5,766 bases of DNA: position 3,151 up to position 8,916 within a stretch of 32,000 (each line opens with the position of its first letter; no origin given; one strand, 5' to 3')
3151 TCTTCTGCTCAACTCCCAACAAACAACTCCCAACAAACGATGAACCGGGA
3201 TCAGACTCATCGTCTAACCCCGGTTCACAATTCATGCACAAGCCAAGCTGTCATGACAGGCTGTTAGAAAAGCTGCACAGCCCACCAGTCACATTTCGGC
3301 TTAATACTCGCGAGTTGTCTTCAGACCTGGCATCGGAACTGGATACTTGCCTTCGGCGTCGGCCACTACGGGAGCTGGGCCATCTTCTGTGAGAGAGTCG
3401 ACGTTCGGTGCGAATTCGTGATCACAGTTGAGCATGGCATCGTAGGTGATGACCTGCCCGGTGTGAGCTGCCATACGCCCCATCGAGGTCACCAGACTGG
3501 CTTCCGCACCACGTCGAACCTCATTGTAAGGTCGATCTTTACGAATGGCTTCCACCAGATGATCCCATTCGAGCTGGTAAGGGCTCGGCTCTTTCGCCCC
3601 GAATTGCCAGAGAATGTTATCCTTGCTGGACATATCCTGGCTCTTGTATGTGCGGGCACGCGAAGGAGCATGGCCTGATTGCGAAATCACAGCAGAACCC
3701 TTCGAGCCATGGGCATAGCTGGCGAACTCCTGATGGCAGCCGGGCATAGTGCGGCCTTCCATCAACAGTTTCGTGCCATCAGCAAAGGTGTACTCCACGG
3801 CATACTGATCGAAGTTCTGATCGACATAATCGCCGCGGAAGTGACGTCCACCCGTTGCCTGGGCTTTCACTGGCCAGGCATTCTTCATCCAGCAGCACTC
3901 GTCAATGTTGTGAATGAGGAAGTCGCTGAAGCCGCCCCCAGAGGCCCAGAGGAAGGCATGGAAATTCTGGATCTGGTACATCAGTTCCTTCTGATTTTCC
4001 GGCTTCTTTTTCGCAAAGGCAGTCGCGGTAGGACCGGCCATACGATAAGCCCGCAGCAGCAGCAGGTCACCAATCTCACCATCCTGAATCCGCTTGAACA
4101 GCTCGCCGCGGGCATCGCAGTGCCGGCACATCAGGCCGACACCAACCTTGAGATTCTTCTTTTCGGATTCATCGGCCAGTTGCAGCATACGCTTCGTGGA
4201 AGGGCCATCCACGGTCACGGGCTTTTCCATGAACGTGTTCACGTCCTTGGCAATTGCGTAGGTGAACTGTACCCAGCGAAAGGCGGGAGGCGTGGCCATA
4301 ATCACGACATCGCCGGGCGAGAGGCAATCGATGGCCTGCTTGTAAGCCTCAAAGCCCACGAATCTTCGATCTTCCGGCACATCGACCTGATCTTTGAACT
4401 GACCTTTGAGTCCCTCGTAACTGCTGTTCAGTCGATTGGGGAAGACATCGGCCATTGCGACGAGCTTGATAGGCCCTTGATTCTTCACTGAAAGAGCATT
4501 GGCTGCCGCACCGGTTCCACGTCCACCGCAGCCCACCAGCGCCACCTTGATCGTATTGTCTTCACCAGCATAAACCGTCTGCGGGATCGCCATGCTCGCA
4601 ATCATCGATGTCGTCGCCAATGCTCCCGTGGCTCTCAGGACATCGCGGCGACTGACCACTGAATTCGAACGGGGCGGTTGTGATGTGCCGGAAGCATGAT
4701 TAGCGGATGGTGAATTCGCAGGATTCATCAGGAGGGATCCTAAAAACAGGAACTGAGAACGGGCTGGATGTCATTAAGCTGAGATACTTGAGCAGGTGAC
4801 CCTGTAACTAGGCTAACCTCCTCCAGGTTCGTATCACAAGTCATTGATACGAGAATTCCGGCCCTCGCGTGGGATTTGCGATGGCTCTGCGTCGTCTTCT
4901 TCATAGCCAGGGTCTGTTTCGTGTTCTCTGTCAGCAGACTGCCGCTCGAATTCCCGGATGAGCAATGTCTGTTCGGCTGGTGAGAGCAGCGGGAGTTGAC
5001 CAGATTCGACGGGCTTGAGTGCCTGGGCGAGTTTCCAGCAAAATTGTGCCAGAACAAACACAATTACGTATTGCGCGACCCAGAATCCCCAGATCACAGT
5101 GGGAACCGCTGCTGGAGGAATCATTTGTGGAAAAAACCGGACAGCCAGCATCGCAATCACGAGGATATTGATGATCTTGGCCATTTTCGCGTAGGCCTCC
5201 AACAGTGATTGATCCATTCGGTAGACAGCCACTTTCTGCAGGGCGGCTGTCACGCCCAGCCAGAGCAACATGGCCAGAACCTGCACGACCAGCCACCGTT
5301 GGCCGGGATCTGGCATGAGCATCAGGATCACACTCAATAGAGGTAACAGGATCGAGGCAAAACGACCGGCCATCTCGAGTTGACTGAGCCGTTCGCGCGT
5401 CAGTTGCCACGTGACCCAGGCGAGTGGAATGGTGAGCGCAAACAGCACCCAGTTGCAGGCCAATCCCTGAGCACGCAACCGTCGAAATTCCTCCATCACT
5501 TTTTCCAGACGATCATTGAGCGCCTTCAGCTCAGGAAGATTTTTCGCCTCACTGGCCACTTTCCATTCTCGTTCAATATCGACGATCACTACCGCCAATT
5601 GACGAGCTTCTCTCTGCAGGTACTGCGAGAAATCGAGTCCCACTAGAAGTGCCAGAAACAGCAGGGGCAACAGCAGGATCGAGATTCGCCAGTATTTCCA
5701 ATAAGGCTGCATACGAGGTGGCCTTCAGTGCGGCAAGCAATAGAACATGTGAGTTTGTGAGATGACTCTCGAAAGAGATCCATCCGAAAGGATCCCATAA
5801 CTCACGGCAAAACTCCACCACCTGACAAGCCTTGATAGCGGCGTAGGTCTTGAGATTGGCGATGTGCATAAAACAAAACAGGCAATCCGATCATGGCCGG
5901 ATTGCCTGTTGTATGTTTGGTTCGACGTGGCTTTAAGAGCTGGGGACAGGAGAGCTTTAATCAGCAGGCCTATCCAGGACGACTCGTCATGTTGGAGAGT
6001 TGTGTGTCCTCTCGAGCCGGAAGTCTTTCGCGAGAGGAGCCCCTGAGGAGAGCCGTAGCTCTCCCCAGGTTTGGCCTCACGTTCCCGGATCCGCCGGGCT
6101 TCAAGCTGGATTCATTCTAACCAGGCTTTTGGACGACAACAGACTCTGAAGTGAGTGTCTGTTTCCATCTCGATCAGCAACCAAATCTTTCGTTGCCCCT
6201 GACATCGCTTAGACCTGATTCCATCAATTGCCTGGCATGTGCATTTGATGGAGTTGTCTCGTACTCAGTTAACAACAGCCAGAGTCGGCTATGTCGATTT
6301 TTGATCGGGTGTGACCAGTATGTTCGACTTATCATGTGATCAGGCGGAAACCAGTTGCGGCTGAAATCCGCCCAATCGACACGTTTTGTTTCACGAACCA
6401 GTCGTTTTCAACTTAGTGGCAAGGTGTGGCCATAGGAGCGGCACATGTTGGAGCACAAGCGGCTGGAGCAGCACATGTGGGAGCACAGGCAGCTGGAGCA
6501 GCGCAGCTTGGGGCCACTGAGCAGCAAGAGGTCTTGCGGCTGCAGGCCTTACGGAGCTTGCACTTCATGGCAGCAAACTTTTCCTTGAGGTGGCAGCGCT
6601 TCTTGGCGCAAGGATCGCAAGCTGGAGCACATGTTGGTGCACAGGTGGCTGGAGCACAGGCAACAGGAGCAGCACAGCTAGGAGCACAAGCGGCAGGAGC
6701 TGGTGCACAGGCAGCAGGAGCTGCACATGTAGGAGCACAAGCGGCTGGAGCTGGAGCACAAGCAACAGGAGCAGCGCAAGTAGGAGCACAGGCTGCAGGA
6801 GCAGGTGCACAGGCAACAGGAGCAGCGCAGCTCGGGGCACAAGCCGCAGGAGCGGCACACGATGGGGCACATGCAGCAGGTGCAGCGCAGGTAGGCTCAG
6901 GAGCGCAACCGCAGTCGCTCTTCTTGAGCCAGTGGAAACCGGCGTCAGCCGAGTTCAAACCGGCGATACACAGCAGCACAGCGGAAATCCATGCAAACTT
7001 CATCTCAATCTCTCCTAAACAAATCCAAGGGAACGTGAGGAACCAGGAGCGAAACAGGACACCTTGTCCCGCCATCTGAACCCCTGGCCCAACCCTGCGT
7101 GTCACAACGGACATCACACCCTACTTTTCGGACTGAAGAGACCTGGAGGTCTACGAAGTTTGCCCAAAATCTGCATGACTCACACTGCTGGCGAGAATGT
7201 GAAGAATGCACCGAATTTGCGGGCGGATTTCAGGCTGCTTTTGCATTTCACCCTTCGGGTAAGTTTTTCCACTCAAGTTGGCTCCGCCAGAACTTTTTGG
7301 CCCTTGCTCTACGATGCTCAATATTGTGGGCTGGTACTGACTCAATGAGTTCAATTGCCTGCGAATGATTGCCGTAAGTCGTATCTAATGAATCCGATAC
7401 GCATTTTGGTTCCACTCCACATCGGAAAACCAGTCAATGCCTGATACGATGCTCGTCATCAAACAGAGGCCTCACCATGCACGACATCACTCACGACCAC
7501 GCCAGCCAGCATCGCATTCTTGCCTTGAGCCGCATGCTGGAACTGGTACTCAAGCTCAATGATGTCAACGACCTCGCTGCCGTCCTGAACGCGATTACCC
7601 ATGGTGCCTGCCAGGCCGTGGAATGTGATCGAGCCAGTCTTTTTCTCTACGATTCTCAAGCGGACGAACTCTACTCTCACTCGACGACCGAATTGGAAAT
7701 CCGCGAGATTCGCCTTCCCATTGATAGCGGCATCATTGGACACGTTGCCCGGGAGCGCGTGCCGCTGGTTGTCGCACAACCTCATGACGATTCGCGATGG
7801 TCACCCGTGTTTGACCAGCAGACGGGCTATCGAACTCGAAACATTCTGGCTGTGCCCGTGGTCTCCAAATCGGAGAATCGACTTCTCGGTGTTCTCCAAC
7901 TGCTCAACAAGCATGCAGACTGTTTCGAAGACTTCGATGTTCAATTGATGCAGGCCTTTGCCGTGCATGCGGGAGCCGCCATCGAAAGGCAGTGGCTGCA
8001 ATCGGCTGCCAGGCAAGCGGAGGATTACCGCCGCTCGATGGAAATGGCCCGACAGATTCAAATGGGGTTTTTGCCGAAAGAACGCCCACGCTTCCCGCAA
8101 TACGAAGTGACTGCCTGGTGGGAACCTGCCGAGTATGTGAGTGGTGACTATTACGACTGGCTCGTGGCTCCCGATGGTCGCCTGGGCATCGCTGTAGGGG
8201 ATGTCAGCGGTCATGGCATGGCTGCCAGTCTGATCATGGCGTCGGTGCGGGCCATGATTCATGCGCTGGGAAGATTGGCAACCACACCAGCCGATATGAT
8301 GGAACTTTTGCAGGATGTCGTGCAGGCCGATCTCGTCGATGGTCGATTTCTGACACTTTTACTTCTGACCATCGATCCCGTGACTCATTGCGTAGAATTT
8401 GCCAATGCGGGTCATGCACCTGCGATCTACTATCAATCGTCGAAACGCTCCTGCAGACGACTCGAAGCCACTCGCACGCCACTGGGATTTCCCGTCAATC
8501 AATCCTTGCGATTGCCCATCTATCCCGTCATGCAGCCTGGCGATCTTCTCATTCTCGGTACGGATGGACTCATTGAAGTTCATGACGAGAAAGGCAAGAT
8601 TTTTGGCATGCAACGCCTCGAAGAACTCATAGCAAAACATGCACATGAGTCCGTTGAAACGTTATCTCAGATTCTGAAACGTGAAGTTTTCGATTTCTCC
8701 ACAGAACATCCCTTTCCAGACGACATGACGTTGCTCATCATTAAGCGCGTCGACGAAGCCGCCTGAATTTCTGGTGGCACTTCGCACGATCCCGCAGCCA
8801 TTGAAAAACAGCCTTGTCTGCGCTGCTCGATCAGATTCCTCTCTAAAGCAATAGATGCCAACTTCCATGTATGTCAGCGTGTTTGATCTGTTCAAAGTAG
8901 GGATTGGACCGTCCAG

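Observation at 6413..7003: Secreted hyper-cysteine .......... repeat protein, a candidate disulfide-crosslinked envelope or metal-binding protein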

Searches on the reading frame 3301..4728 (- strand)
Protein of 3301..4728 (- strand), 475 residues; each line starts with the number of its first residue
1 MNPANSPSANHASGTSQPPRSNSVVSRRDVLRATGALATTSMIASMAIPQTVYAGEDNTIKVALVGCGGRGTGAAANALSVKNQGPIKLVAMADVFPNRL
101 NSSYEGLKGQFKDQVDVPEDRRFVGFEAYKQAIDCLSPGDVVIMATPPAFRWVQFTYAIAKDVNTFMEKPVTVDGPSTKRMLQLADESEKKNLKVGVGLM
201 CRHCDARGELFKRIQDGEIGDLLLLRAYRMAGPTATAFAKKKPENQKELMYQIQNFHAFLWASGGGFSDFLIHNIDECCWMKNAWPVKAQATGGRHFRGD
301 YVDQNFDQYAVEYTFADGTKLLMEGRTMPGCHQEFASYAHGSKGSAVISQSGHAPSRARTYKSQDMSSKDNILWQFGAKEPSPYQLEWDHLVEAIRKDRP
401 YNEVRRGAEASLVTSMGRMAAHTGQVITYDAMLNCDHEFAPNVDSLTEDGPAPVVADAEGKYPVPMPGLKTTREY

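Call 59: search_protein_families(library=pfam, proteins=[window:3301-4728:-], max_evalue=0.001)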
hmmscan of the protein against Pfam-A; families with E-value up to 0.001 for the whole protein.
window:3301-4728:- (475 aa): 2 families
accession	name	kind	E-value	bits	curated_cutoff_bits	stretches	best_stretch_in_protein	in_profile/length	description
PF22725.1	GFO_IDH_MocA_C3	-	9.2e-06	26.1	27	1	212-346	6-123/124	GFO/IDH/MocA C-terminal domain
PF01408.29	GFO_IDH_MocA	-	0.00011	23.3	24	1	60-193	1-116/120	Oxidoreductase family, NAD-binding Rossmann fold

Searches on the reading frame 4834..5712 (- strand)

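Call 59: search_protein_families(library=pfam, proteins=[window:4834-5712:-], max_evalue=0.001)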
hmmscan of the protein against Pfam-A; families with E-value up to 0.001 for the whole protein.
window:4834-5712:- (292 aa): 0 families

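Call 63: search_protein_families(library=ncbifam, proteins=[window:4834-5712:-], max_evalue=1)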
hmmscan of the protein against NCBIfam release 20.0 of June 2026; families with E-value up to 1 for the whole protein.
window:4834-5712:- (292 aa): 1 family
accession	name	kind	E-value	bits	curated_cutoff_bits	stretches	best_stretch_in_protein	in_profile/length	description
TIGR03025.1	EPS_sugtrans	subfamily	0.016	14.5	295.55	1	131-233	17-119/445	exopolysaccharide biosynthesis polyprenyl glycosylphosphotransferase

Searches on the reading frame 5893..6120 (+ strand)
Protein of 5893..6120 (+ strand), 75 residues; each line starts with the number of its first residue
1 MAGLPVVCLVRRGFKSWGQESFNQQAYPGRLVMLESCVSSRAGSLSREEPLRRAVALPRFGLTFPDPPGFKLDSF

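Call 96: find_encoding_contigs(protein=window:5893-6120:+, flank=2500, max_places=3)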
Protein window:5893-6120:+ (75 aa): 9 contigs read that carry it; 3 places shown.
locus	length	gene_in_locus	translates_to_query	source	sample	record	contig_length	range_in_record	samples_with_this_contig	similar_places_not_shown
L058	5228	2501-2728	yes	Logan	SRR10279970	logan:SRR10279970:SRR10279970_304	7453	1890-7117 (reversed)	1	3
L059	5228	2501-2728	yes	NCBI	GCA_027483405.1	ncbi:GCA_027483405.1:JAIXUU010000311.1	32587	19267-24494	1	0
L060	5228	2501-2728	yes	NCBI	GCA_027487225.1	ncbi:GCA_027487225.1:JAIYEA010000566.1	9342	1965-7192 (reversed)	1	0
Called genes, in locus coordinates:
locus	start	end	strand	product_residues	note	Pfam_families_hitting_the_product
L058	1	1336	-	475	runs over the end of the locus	PF22725:GFO_IDH_MocA_C3 (faint)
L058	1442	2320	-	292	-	-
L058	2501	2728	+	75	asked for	-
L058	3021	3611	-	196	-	-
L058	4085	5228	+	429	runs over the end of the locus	PF01590:GAF, PF13185:GAF_2, PF13492:GAF_3, PF07228:SpoIIE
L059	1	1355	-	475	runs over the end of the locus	PF22725:GFO_IDH_MocA_C3 (faint)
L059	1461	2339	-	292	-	-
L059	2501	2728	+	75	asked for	-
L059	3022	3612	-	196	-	-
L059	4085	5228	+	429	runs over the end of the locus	PF01590:GAF, PF13185:GAF_2, PF13492:GAF_3, PF07228:SpoIIE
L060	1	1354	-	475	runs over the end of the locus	PF22725:GFO_IDH_MocA_C3 (faint)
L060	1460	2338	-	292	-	-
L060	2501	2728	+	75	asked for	-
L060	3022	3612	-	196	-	-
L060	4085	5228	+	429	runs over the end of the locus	PF01590:GAF, PF13185:GAF_2, PF13492:GAF_3, PF07228:SpoIIE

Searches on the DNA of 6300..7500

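Call 11: search_rna_families(source=window, start=6300, end=7500, threshold=evalue, max_evalue=10, show_alignments=3)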
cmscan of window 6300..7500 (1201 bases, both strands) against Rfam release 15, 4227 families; matches with E-value up to 10: 4.
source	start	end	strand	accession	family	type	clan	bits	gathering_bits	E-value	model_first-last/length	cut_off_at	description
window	6698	6764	-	RF03859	mir-6132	Gene; miRNA;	-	18.3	112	0.73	1-94/94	no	mir-6132 microRNA precursor family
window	6971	7020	-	RF00223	IRES_Bip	Cis-reg; IRES;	-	15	40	0.048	1-263/263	no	bip internal ribosome entry site (IRES)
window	6664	6705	-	RF00223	IRES_Bip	Cis-reg; IRES;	-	8.3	40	5.6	1-263/263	no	bip internal ribosome entry site (IRES)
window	6817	6849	-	RF00223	IRES_Bip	Cis-reg; IRES;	-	8.3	40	5.9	1-263/263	no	bip internal ribosome entry site (IRES)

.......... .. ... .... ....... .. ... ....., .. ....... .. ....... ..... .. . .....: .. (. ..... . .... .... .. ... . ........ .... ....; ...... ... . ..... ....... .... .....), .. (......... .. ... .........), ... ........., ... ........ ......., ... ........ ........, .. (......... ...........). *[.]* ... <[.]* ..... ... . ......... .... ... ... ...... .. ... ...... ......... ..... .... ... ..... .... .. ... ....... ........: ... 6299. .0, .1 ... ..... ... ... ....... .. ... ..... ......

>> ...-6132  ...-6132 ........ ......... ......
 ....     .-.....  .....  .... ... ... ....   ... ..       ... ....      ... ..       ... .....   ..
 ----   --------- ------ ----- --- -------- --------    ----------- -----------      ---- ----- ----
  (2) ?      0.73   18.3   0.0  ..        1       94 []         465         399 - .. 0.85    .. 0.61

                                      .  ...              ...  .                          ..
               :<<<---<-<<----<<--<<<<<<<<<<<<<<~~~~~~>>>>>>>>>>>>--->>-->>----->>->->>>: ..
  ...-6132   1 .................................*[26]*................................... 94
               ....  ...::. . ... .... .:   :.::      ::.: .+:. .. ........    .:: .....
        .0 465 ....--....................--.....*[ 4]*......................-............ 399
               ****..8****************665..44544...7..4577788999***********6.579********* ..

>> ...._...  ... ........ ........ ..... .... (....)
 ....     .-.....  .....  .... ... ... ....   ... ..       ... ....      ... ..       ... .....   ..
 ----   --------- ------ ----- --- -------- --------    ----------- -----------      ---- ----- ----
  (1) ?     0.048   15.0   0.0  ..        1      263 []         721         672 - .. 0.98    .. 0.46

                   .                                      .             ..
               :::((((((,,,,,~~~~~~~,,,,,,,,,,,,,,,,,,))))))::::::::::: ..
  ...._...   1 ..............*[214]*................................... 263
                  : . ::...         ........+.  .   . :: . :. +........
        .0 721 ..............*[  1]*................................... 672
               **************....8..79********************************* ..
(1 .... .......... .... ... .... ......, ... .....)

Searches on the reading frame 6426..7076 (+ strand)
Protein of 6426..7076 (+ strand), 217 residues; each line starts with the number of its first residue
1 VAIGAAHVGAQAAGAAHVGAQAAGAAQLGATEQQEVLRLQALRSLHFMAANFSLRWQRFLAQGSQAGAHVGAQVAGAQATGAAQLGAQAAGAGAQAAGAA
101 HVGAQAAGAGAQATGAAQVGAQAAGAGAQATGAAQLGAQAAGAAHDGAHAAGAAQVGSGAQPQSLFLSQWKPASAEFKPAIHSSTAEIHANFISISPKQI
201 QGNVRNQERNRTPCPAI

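Call 95: find_encoding_contigs(protein=window:6426-7076:+, flank=2000, max_places=3)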
Protein seq(217 aa) (217 aa): no gene with exactly this product is on record in the collection.

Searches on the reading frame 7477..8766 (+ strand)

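Call 59: search_protein_families(library=pfam, proteins=[window:7477-8766:+], max_evalue=0.001)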
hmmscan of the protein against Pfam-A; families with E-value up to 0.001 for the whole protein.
window:7477-8766:+ (429 aa): 4 families
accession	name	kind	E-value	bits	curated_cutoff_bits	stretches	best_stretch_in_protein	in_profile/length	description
PF07228.17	SpoIIE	-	1.3e-45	156.2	25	1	232-424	1-191/192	Stage II sporulation protein E (SpoIIE)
PF01590.32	GAF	-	3.9e-19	69.9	22.4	1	32-169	1-133/133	GAF domain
PF13185.12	GAF_2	-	3.5e-16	60.1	28.6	1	32-170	3-136/136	GAF domain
PF13492.12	GAF_3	-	5.9e-11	43.3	27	1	33-171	2-129/129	GAF domain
